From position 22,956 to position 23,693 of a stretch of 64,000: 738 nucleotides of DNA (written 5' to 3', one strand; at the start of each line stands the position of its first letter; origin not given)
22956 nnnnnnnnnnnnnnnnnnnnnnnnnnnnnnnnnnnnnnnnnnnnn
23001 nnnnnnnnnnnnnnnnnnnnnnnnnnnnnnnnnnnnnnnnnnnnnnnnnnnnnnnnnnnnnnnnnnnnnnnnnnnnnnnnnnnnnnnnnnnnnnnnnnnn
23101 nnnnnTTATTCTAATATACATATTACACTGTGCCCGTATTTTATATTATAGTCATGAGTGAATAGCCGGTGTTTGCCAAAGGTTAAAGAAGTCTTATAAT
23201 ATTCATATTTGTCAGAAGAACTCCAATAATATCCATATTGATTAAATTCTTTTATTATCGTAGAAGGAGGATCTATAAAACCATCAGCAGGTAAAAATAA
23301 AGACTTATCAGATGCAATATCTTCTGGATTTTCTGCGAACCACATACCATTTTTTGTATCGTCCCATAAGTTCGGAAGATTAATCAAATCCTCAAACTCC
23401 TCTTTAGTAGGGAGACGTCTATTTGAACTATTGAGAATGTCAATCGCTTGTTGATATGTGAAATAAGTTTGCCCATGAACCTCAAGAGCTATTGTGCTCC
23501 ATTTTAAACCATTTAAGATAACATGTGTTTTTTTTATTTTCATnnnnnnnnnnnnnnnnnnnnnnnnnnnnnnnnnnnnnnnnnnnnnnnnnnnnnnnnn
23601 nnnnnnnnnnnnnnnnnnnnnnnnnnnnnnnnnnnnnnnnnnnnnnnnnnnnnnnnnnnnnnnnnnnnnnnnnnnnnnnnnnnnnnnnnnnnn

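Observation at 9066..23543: Ten diverged, signal-peptide-less copies of a FISUMP-like domain in tandem on a phage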

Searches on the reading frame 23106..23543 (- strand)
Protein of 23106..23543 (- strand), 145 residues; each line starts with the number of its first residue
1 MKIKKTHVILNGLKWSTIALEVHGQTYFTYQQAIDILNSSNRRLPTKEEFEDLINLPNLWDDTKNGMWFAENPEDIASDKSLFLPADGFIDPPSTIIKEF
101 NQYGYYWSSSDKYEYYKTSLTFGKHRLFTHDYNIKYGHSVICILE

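Call 3: search_protein_families(library=ncbifam, proteins=[window:23106-23543:-], max_evalue=1)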
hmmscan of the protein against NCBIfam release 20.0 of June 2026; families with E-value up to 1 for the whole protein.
window:23106-23543:- (145 aa): 2 families
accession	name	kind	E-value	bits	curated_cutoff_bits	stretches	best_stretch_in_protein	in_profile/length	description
TIGR02145.1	Fib_succ_major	domain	0.0017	19.1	41.65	1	24-143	47-174/176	FISUMP domain-containing protein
NF047763.1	LIC_10572_fam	equivalog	0.0074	16.3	200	0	60-143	121-204/205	LIC_10572 family protein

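Call 4: search_protein_families(library=pfam, proteins=[window:23106-23543:-], max_evalue=1)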
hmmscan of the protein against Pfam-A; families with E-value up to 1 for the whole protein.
window:23106-23543:- (145 aa): 2 families
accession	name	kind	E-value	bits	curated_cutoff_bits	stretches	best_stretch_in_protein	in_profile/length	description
PF07603.17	Lcl_C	-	0.0014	19.4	34.9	1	11-131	8-106/117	Lcl C-terminal domain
PF18831.7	LRR_11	-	0.24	11.5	29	1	8-18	17-27/29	Leucine-rich repeat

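Call 23: search_protein_families(library=phrogs, proteins=[window:23106-23543:-], max_evalue=0.01)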
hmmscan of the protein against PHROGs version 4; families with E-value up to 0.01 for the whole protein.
window:23106-23543:- (145 aa): 0 families

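Call 38: find_related_loci(query=window:23106-23543:-, collection=viral_contigs, flank=10000)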
Query window:23106-23543:- (145 aa) in viral_contigs; peptide patterns used: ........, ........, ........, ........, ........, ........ (x = any residue, [..] = any of these).
6 stretches matched a pattern, but none encodes a relative of the query by tblastn (E <= 1e-3).

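Call 70: search_dna_similar(query=window:23106-23543:-, collection=phages, mode=protein, max_evalue=0.01, max_rows=30)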
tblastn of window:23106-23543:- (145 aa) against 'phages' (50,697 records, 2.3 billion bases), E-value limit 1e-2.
No match.

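Call 93: search_protein_families(library=padloc, proteins=[window:23106-23543:-], max_evalue=0.01)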
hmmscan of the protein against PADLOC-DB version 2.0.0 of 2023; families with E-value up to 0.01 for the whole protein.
window:23106-23543:- (145 aa): 0 families
